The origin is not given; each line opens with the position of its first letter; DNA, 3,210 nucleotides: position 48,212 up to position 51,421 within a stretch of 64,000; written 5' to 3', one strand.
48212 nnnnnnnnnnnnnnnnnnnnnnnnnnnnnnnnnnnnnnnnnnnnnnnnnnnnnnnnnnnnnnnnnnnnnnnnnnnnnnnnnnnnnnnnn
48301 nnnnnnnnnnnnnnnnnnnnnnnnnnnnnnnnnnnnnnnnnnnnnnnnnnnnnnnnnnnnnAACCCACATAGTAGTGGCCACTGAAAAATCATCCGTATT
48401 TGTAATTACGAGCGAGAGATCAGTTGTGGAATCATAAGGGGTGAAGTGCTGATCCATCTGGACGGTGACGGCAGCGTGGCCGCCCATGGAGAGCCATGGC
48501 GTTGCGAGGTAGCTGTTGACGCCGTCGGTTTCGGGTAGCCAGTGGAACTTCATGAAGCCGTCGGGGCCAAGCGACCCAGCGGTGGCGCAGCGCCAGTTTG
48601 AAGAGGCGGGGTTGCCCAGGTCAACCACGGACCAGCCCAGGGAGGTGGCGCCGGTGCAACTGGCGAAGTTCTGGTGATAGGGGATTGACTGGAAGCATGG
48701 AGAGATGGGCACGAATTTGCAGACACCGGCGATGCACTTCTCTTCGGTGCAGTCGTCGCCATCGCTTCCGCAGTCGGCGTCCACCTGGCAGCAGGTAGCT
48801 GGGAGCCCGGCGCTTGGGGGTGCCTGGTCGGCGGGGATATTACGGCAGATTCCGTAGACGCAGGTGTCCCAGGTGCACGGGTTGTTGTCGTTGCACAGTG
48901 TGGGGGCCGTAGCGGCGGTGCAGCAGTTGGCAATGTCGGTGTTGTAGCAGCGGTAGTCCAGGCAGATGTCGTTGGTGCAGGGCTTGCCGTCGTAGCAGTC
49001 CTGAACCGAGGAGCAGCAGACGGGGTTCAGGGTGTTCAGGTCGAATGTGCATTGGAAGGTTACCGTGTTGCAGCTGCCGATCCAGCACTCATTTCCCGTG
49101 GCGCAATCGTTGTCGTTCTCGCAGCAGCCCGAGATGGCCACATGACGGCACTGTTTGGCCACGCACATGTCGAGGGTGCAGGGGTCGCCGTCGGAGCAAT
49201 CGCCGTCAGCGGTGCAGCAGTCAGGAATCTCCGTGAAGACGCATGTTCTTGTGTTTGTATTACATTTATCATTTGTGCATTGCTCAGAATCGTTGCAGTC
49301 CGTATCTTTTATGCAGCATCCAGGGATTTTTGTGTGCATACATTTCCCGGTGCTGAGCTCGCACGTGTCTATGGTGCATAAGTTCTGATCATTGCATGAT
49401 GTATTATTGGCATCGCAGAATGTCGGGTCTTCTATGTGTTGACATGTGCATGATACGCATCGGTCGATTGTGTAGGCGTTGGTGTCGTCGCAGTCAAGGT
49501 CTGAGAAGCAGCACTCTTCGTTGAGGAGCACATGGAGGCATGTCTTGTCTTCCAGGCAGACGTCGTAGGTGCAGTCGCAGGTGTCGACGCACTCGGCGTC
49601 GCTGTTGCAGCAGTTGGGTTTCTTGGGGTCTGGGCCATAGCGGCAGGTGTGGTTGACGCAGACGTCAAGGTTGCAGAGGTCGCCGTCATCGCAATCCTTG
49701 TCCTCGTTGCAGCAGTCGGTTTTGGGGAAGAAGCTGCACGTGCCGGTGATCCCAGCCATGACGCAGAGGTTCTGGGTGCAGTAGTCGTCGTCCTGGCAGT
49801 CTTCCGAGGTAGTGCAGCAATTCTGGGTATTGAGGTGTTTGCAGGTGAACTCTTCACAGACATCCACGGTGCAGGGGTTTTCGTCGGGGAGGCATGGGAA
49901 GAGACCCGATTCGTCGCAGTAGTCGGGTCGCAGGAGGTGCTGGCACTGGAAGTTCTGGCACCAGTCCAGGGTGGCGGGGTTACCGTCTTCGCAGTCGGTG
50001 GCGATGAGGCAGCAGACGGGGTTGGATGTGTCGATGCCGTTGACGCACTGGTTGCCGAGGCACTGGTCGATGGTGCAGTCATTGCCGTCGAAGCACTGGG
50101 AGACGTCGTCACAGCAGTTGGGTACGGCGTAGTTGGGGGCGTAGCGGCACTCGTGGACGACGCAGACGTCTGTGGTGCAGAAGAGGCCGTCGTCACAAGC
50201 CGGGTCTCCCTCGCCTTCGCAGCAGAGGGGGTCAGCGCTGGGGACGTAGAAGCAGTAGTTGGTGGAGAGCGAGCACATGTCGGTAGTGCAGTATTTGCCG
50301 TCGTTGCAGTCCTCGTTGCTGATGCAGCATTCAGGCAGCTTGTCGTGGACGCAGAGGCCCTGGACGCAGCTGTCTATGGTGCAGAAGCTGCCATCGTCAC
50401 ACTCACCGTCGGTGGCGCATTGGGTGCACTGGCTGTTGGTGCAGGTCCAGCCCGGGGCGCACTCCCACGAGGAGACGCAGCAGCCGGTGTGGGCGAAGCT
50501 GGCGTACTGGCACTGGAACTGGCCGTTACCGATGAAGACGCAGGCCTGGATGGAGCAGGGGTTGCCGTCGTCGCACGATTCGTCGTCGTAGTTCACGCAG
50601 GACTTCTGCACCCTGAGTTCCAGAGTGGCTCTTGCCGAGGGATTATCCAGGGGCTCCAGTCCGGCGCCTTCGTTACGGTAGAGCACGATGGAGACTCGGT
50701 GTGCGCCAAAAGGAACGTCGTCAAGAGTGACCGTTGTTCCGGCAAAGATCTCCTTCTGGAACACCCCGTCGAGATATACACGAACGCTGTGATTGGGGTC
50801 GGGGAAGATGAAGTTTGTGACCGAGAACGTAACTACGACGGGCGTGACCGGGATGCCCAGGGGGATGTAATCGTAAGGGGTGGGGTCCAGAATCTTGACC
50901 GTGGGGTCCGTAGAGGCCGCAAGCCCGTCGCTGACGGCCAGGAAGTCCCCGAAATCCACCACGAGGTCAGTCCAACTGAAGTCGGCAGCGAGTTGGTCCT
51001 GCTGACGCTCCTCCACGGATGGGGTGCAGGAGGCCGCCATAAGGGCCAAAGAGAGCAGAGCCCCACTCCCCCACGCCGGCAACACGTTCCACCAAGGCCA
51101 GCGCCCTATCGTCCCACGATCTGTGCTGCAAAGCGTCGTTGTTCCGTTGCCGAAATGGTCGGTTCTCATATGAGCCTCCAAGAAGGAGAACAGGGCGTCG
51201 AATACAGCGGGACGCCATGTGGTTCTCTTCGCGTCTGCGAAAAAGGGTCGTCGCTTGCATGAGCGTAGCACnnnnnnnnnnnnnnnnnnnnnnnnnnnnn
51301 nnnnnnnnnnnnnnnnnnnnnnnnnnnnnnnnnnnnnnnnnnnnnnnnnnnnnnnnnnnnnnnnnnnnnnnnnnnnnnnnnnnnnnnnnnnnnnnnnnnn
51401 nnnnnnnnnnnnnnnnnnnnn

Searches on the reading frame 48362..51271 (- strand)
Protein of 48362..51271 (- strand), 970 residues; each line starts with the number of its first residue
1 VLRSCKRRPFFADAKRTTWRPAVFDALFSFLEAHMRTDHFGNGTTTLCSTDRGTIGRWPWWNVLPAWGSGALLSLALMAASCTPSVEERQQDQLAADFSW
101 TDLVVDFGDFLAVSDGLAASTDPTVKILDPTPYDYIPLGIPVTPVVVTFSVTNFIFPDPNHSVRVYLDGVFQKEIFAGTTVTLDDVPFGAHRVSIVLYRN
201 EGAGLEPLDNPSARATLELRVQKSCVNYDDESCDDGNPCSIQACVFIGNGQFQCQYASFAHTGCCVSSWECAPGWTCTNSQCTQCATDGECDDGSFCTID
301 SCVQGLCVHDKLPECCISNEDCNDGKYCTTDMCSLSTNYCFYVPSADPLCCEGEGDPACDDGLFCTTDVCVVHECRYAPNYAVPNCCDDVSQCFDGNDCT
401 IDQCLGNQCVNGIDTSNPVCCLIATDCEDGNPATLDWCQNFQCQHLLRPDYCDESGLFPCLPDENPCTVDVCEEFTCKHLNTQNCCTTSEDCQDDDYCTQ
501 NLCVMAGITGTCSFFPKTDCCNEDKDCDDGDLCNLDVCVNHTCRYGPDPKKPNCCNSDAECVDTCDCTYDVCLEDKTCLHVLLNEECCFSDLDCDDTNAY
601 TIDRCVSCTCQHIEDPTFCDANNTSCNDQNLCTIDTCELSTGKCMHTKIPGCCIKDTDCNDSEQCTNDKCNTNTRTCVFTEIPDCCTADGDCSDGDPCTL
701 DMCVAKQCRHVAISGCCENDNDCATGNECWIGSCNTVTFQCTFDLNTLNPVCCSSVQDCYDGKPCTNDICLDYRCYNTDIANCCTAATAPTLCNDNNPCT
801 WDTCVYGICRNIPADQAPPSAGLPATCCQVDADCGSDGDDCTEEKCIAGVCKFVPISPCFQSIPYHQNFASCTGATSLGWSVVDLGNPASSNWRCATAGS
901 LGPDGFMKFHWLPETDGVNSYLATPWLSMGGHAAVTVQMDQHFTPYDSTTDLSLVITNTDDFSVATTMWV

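Call 6: search_protein_families(library=pfam, proteins=[window:48362-51271:-], max_evalue=0.01)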
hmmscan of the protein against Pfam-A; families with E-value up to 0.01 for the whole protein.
window:48362-51271:- (970 aa): 1 family
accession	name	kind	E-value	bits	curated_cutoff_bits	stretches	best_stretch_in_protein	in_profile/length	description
PF00526.23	Dicty_CTDC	-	1.8e-07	31.3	27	1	625-649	1-24/24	Dictyostelium (slime mold) repeat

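Call 10: search_protein_families(library=ncbifam, proteins=[window:48362-51271:-], max_evalue=0.01)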
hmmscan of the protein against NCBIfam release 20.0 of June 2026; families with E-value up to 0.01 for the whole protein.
window:48362-51271:- (970 aa): 0 families
